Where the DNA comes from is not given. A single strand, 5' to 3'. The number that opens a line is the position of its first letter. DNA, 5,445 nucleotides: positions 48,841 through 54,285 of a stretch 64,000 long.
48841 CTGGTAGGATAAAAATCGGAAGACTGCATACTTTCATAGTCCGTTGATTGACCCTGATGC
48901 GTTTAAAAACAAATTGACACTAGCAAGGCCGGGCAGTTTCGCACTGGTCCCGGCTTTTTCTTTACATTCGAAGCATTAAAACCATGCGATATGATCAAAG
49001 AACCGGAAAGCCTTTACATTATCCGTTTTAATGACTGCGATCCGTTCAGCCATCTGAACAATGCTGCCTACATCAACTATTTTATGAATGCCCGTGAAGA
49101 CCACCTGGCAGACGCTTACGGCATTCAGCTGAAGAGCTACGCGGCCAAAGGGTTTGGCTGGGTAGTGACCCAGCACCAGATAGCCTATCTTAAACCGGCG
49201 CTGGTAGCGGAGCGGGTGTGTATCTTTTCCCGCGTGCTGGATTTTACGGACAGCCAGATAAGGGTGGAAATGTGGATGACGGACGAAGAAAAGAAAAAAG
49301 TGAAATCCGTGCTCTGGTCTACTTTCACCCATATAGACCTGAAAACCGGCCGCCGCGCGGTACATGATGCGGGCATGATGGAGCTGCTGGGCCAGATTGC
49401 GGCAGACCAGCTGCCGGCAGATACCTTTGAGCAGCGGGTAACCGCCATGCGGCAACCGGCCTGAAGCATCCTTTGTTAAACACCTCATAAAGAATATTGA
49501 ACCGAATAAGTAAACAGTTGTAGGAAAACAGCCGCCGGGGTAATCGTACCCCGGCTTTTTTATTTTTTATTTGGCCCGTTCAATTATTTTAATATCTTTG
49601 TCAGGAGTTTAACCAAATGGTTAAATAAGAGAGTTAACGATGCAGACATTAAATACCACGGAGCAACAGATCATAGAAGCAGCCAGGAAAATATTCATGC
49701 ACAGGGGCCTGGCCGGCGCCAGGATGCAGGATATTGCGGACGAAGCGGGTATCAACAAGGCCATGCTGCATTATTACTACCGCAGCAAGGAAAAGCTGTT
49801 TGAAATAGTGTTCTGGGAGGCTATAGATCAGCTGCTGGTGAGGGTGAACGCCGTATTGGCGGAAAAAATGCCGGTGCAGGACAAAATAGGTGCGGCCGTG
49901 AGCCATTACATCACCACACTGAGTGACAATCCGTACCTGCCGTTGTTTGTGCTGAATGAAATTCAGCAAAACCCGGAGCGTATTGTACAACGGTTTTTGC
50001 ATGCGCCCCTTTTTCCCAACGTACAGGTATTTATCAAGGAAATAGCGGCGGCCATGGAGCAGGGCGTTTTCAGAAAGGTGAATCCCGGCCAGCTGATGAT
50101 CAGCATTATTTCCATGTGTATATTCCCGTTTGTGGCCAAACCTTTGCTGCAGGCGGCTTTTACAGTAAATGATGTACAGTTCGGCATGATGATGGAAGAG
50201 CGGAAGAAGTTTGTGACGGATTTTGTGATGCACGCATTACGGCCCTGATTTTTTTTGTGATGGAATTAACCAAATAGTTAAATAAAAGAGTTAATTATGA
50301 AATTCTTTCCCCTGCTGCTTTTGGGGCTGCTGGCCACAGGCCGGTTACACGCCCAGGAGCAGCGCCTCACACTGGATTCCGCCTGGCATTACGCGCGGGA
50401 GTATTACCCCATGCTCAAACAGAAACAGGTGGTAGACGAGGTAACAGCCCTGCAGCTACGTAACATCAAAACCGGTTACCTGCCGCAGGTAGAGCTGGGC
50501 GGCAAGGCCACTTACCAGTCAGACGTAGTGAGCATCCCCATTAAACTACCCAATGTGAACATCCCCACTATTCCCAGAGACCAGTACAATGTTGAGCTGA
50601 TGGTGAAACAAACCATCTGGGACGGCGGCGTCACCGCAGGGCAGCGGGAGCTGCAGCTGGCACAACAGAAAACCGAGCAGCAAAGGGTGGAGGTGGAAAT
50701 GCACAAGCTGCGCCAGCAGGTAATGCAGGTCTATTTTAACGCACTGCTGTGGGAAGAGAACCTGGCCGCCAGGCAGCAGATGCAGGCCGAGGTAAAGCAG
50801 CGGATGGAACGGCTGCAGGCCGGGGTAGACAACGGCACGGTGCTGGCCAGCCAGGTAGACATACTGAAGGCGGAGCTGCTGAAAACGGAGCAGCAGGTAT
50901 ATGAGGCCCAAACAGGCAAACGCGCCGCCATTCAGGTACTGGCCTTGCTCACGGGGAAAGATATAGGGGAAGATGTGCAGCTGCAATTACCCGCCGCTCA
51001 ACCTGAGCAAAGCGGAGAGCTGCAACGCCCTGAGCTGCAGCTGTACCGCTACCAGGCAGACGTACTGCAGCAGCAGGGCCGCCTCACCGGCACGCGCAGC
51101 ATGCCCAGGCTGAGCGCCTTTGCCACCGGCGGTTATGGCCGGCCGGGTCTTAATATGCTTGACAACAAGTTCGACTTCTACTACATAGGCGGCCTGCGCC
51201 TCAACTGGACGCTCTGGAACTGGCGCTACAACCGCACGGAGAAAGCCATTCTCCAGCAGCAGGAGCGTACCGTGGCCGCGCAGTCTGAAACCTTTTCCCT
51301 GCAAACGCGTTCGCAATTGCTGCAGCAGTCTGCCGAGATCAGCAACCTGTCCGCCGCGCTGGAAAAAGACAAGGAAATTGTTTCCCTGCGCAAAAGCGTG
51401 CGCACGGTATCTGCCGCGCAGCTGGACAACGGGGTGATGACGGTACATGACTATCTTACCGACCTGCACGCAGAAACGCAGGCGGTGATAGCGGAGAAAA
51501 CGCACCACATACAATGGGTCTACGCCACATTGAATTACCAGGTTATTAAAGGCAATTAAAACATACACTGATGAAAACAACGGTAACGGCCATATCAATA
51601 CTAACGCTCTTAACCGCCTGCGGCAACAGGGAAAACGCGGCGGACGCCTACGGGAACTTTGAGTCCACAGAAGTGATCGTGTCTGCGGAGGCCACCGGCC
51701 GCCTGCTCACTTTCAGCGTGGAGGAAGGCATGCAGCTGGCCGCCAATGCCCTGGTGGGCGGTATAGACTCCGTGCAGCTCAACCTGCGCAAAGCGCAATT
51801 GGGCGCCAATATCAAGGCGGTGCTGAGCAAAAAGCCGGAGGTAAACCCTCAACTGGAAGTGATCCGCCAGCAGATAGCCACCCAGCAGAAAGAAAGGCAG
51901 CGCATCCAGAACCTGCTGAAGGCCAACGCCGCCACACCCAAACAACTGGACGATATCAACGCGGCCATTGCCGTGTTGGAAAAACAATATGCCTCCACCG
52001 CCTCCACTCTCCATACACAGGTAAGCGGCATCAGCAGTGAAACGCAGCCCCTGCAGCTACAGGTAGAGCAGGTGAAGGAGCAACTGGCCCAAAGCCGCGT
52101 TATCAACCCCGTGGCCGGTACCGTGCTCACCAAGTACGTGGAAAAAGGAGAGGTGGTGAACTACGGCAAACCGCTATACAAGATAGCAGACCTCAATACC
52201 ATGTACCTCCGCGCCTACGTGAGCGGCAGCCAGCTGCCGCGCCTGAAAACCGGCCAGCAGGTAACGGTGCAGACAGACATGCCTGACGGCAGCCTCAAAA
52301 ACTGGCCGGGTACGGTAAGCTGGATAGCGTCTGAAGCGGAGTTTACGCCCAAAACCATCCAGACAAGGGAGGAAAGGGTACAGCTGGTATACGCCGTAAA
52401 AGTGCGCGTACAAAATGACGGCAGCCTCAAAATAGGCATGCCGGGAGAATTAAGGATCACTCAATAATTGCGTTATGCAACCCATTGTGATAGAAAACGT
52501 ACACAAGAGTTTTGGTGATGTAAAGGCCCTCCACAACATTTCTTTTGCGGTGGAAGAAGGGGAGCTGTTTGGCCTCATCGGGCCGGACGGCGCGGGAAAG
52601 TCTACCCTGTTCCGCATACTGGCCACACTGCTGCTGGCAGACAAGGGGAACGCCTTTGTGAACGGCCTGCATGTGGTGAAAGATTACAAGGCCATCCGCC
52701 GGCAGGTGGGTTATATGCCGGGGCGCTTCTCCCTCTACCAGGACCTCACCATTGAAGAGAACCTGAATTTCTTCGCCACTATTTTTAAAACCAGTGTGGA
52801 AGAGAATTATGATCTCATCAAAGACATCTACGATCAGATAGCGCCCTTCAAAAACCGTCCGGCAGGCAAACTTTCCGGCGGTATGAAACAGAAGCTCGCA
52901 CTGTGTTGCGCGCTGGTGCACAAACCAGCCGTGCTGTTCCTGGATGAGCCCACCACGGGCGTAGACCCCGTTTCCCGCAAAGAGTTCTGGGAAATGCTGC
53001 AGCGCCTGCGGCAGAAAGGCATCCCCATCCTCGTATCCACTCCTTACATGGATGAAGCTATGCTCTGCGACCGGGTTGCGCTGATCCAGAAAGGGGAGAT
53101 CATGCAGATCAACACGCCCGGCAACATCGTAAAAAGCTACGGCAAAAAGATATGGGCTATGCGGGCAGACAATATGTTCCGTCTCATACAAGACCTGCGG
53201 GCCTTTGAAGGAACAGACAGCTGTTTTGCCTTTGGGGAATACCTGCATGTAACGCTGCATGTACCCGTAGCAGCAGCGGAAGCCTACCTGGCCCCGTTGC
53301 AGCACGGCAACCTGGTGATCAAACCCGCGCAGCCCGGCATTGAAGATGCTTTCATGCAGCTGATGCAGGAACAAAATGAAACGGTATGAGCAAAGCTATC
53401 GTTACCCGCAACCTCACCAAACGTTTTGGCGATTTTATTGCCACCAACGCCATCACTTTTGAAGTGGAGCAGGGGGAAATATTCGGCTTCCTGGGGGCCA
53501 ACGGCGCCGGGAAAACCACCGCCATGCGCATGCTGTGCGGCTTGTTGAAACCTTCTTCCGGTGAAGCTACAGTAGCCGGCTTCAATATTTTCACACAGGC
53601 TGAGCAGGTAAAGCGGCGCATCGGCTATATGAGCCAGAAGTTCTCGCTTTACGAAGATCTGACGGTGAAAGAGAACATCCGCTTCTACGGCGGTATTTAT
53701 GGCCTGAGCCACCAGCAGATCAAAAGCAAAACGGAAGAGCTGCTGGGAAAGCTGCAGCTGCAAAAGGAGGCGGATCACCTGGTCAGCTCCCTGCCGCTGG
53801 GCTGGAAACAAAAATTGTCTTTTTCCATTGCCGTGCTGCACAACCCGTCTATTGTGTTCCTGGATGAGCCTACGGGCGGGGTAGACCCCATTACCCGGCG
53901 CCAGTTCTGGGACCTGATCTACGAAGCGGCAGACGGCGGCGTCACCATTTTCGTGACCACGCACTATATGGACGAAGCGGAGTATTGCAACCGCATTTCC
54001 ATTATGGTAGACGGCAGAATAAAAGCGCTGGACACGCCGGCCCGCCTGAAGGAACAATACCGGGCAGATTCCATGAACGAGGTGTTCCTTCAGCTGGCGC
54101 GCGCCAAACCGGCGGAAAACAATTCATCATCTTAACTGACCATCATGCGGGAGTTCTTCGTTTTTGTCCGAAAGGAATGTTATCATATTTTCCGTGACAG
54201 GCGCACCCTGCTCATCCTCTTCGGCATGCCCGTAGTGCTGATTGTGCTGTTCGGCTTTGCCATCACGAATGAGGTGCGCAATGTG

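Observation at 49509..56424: Efflux operon bracketed by an exact 21-bp direct repeat and look-alike terminators: a captured islet?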

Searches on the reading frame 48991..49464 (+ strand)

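Call 7: search_protein_families(library=pfam, proteins=[window:48991-49464:+])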
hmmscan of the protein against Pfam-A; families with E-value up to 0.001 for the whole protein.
window:48991-49464:+ (157 aa): 4 families
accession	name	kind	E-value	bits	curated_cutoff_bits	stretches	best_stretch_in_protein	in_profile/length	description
PF13279.12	4HBT_2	-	4.6e-19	69.5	25.5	1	12-124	2-113/122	Thioesterase-like superfamily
PF20791.3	Acyl-ACP_TE_C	-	3e-05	24.6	21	1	6-46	9-49/101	Acyl-ACP thioesterase C-terminal domain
PF03061.28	4HBT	-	8.7e-05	23.2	20.6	1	20-104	2-78/79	Thioesterase superfamily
PF01643.23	Acyl-ACP_TE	-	0.00012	22.3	23.7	1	8-121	7-119/131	Acyl-ACP thioesterase N-terminal domain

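Call 81: search_protein_families(library=ncbifam, proteins=[window:48991-49464:+], max_evalue=0.00001)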
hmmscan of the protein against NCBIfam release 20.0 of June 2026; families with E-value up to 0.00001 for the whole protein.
window:48991-49464:+ (157 aa): 3 families
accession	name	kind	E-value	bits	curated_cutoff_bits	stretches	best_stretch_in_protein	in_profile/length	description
TIGR00051.1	TIGR00051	subfamily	4.4e-08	33.5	68.7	1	11-110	4-102/117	YbgC/FadM family acyl-CoA thioesterase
TIGR02799.1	thio_ybgC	equivalog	1.4e-06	28.6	141.35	1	14-105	10-101/126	tol-pal system-associated acyl-CoA thioesterase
NF005716.0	PRK07531.1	equivalog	1.4e-06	27.4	592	1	19-147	360-485/495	carnitine 3-dehydrogenase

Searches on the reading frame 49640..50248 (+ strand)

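Call 7: search_protein_families(library=pfam, proteins=[window:49640-50248:+])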
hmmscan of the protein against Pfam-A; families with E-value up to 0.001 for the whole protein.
window:49640-50248:+ (202 aa): 3 families
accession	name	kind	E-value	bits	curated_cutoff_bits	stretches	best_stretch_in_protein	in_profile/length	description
PF00440.29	TetR_N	-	8.5e-15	54.7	24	1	11-55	1-45/47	Bacterial regulatory proteins, tetR family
PF17938.6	TetR_C_29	-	2.9e-07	31.1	26.2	1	83-196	5-119/119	Tetracyclin repressor-like, C-terminal domain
PF14514.11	TetR_C_9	-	2.1e-05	25.1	25.3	1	80-198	5-122/130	Tetracyclin repressor-like, C-terminal domain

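Call 81: search_protein_families(library=ncbifam, proteins=[window:49640-50248:+], max_evalue=0.00001)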
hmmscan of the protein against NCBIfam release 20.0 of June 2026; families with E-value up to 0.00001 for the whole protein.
window:49640-50248:+ (202 aa): 13 families
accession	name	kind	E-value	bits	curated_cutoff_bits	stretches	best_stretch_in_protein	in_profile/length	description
NF037937.1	septum_RefZ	equivalog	8.6e-17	61.7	180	1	9-177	2-172/195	forespore capture DNA-binding protein RefZ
TIGR03613.1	RutR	equivalog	4.3e-15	56.1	368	1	5-202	7-201/202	pyrimidine utilization regulatory protein R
NF053878.1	FATransRegFadRBac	equivalog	2.3e-12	47.1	200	1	9-153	6-149/190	fatty acid metabolism transcriptional regulator FadR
NF053731.1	TransRegFasRMycb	equivalog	6.1e-12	45.7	330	1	8-95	13-100/199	HTH-type transcriptional activator FasR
TIGR03384.1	betaine_BetI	equivalog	2.3e-11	43.7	201.3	1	8-88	10-90/189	choline-binding transcriptional repressor BetI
NF011584.0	PRK15008.1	equivalog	5.5e-11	42.7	230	1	4-91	16-98/212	HTH-type transcriptional regulator RutR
NF041196.1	ScbR_bind_reg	equivalog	5.7e-11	42.9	150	1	6-100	6-100/191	ScbR family autoregulator-binding transcription factor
NF051852.1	efflux_TF_MtrR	exception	3e-10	40.2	280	1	6-76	10-80/205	multidrug efflux system transcriptional repressor MtrR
NF001978.0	PRK00767.1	equivalog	4.5e-09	36.4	118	1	8-85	11-89/197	transcriptional regulator BetI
NF053516.1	TranRepPrsAVib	equivalog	7.2e-09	35.7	300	1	1-111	1-104/208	TetR family transcriptional repressor PsrA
TIGR03968.1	mycofact_TetR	equivalog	6.6e-08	32.4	224.9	1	5-87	8-89/190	mycofactocin system transcriptional regulator MftR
NF007430.0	PRK09975.1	equivalog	1.2e-07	31.1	274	1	6-62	11-66/220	acrEF/envCD operon transcriptional regulator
NF007949.0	PRK10668.1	equivalog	2.1e-07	30.7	271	1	5-68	10-72/216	multidrug efflux transporter transcriptional repressor AcrR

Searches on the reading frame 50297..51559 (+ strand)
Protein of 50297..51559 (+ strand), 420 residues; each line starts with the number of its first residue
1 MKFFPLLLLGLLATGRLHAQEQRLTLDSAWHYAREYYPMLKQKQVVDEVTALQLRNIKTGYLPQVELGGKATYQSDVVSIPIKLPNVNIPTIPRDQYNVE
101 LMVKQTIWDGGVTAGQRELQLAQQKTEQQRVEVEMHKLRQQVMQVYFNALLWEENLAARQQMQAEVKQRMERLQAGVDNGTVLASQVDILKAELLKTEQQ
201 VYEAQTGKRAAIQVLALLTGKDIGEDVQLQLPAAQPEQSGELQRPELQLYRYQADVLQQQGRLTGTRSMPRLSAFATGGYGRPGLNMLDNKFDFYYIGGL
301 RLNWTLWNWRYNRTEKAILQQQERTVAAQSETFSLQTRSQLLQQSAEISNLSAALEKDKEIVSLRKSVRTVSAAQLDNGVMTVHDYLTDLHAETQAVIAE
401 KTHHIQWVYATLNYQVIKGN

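Call 7: search_protein_families(library=pfam, proteins=[window:50297-51559:+])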
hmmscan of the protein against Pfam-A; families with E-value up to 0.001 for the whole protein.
window:50297-51559:+ (420 aa): 1 family
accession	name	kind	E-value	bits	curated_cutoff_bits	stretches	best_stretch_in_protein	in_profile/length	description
PF02321.23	OEP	-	1.1e-28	100.8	22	2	26-220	1-187/187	Outer membrane efflux protein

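Call 81: search_protein_families(library=ncbifam, proteins=[window:50297-51559:+], max_evalue=0.00001)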
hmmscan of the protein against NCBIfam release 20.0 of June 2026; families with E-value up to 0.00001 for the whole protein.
window:50297-51559:+ (420 aa): 1 family
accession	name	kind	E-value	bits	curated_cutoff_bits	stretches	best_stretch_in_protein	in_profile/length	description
TIGR01844.1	type_I_sec_TolC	subfamily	4e-16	59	225.15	1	23-415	2-394/414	TolC family outer membrane protein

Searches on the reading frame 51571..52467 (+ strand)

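Call 7: search_protein_families(library=pfam, proteins=[window:51571-52467:+])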
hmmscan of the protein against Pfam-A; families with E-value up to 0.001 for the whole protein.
window:51571-52467:+ (298 aa): 3 families
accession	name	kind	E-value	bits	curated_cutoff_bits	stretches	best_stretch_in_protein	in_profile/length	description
PF13437.12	HlyD_3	-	2.1e-16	61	22.2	1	180-283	5-96/106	HlyD family secretion protein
PF16576.10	HlyD_D23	-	2.9e-13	50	30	1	164-266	98-198/214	Barrel-sandwich domain of CusB or HlyD membrane-fusion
PF12700.13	HlyD_2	-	3.4e-07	29.8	25.1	1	118-236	176-292/416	HlyD family secretion protein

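Call 81: search_protein_families(library=ncbifam, proteins=[window:51571-52467:+], max_evalue=0.00001)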
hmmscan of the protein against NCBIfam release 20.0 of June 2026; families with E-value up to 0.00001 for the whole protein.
window:51571-52467:+ (298 aa): 11 families
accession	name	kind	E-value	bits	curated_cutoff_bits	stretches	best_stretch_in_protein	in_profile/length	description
NF002939.0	PRK03598.1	equivalog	1.4e-32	113.1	393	1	17-296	27-325/332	secretion protein HlyD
TIGR01730.1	RND_mfp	subfamily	3.6e-22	78.7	94.9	1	33-296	25-244/322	efflux RND transporter periplasmic adaptor subunit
TIGR00998.1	8a0101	subfamily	2.3e-15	56.4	390.8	1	124-254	157-283/334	EmrA/EmrK family multidrug efflux transporter periplasmic adaptor subunit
TIGR00999.1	8a0102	subfamily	1.5e-11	44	319.3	1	156-264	72-179/271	CzcB/NccB family metal efflux transporter periplasmic adaptor subunit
TIGR02971.1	heterocyst_DevB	subfamily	9.7e-10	38.3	129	1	93-236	104-265/327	ABC exporter membrane fusion protein, DevB family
NF007785.0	PRK10476.1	equivalog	9.9e-10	37.8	376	1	28-239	42-272/347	multidrug transporter subunit MdtN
NF008606.0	PRK11578.1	equivalog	4.8e-08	32.5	342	1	34-233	61-245/371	macrolide transporter subunit MacA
TIGR03794.1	NHLM_micro_HlyD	equivalog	2.6e-07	29.9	156.2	0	79-209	156-287/421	NHLP bacteriocin system secretion protein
NF011715.0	PRK15136.1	equivalog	3.4e-07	29.2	563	1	95-239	129-280/390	multidrug efflux MFS transporter periplasmic adaptor subunit EmrA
NF045680.1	DiMtlExpIhpB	equivalog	5.4e-07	28.9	450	1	172-252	135-212/326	divalent metal ion exporter adaptor subunit IhpB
NF038010.1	ABC_adapt_DarC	equivalog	1.1e-06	27.7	450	1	92-272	141-326/417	darobactin export ABC transporter periplasmic adaptor subunit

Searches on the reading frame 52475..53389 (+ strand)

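Call 7: search_protein_families(library=pfam, proteins=[window:52475-53389:+])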
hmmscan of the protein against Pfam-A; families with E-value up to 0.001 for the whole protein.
window:52475-53389:+ (304 aa): 3 families
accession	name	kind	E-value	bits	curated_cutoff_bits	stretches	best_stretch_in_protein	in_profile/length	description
PF00005.33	ABC_tran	-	7.4e-29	101.5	25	1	19-161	1-137/137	ABC transporter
PF13304.12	AAA_21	-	3.8e-13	50.6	27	1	127-189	232-297/304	AAA domain, putative AbiEii toxin, Type IV TA system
PF13555.12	AAA_29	-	0.00054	20.1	27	1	22-61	17-54/61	P-loop containing region of AAA domain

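Call 81: search_protein_families(library=ncbifam, proteins=[window:52475-53389:+], max_evalue=0.00001)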
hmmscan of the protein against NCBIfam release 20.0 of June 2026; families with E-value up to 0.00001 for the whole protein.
window:52475-53389:+ (304 aa): 184 families (the best 25 are shown)
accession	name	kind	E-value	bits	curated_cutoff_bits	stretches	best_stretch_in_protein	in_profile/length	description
NF033858.1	ABC2_perm_RbbA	equivalog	5.3e-72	243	1050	2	91-223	93-229/909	ribosome-associated ATPase/putative transporter RbbA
TIGR01188.1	drrA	subfamily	1.9e-65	221.1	312.45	1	11-234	1-227/302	daunorubicin resistance ABC transporter, ATP-binding protein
TIGR03522.1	GldA_ABC_ATP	equivalog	1.7e-48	165.6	402.6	1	4-226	3-227/301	gliding motility-associated ABC transporter ATP-binding subunit GldA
NF010060.0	PRK13537.1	equivalog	2.7e-45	154.6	521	1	3-247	15-263/314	nodulation factor ABC transporter ATP-binding protein NodI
NF010059.0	PRK13536.1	equivalog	4.8e-45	153.8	549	1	4-219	44-262/342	nodulation factor ABC transporter ATP-binding protein NodI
TIGR03864.1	PQQ_ABC_ATP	hypoth_equivalog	5.7e-44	150.3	302.25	1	4-223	2-224/236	ABC transporter, ATP-binding subunit, PQQ-dependent alcohol dehydrogenase system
TIGR01288.1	nodI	equivalog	4.2e-43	147.5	424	1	5-219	6-223/303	nodulation factor ABC transporter ATP-binding protein NodI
TIGR00968.1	3a0106s01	subfamily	2.2e-42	145.2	342.75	1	4-221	1-221/237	sulfate ABC transporter ATP-binding protein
TIGR04406.1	LPS_export_lptB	equivalog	8e-40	136.6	240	1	5-221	3-225/239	LPS export ABC transporter ATP-binding protein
TIGR03265.1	PhnT2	equivalog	1.3e-38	133.1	457.7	1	4-221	5-225/353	putative 2-aminoethylphosphonate ABC transporter ATP-binding protein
TIGR03410.1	urea_trans_UrtE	equivalog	1.3e-38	132.8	285.8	1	6-215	3-216/230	urea ABC transporter ATP-binding subunit UrtE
TIGR03740.1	galliderm_ABC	subfamily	2e-38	132.3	309.75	1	5-210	2-203/223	lantibiotic protection ABC transporter ATP-binding subunit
TIGR01186.1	proV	subfamily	1.5e-37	129.6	326.6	1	13-220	3-219/363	betaine/proline/choline family ABC transporter ATP-binding protein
TIGR04521.1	ECF_ATPase_2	equivalog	3.1e-37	128.2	330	1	15-241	17-256/279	energy-coupling factor transporter ATPase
TIGR04520.1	ECF_ATPase_1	equivalog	7.7e-37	127.2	315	1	5-222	2-227/269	energy-coupling factor transporter ATPase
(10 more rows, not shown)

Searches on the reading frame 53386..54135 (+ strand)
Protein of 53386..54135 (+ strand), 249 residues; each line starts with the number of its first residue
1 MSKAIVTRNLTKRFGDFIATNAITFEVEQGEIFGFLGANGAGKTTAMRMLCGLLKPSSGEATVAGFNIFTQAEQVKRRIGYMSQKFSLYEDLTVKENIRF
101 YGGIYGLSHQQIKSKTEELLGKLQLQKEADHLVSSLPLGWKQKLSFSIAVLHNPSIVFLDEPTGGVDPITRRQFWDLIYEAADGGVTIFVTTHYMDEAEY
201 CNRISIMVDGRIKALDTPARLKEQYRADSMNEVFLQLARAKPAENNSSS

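Call 7: search_protein_families(library=pfam, proteins=[window:53386-54135:+])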
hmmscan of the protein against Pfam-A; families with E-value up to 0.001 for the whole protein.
window:53386-54135:+ (249 aa): 3 families
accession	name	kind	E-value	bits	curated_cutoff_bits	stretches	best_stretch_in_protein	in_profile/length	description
PF00005.33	ABC_tran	-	1.5e-28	100.5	25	1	21-163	2-136/137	ABC transporter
PF13304.12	AAA_21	-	1.7e-09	38.6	27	1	134-193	236-298/304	AAA domain, putative AbiEii toxin, Type IV TA system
PF13476.12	AAA_23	-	0.00059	21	27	0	21-134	14-126/201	AAA domain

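Call 81: search_protein_families(library=ncbifam, proteins=[window:53386-54135:+], max_evalue=0.00001)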
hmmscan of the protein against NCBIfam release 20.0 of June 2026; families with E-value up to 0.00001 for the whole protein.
window:53386-54135:+ (249 aa): 177 families (the best 25 are shown)
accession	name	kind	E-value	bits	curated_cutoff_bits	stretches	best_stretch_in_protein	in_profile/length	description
NF033858.1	ABC2_perm_RbbA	equivalog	6.1e-91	305.7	1050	1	3-243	265-506/909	ribosome-associated ATPase/putative transporter RbbA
TIGR01188.1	drrA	subfamily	1.9e-76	257.3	312.45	1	12-231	1-221/302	daunorubicin resistance ABC transporter, ATP-binding protein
TIGR03522.1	GldA_ABC_ATP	equivalog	4.3e-53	180.7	402.6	1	5-227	3-225/301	gliding motility-associated ABC transporter ATP-binding subunit GldA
NF010060.0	PRK13537.1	equivalog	8.3e-51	172.7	521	1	4-224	15-236/314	nodulation factor ABC transporter ATP-binding protein NodI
TIGR03864.1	PQQ_ABC_ATP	hypoth_equivalog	3.8e-48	164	302.25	1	5-237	2-235/236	ABC transporter, ATP-binding subunit, PQQ-dependent alcohol dehydrogenase system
NF010059.0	PRK13536.1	equivalog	9.7e-47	159.4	549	1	4-223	43-263/342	nodulation factor ABC transporter ATP-binding protein NodI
TIGR01288.1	nodI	equivalog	1.6e-44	152.2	424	1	4-223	4-224/303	nodulation factor ABC transporter ATP-binding protein NodI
TIGR03740.1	galliderm_ABC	subfamily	1.4e-40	139.4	309.75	1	6-214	2-204/223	lantibiotic protection ABC transporter ATP-binding subunit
TIGR04406.1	LPS_export_lptB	equivalog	6e-40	137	240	1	6-223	3-224/239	LPS export ABC transporter ATP-binding protein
TIGR01257.1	rim_protein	equivalog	2.2e-39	134.3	4012.85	1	21-225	1956-2161/2272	rim ABC transporter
TIGR00968.1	3a0106s01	subfamily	2.4e-39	135.3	342.75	1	5-224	1-221/237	sulfate ABC transporter ATP-binding protein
TIGR01186.1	proV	subfamily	5.8e-37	127.6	326.6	1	14-223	3-219/363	betaine/proline/choline family ABC transporter ATP-binding protein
TIGR02673.1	FtsE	equivalog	9.5e-36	123.5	264.85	1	8-200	5-202/214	cell division ATP-binding protein FtsE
NF047930.1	ABC_ATP_B6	equivalog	1.3e-35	123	670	1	5-234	3-236/510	putative B6 ABC transporter ATP-binding protein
TIGR03265.1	PhnT2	equivalog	1.9e-33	116.2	457.7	1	3-225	3-226/353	putative 2-aminoethylphosphonate ABC transporter ATP-binding protein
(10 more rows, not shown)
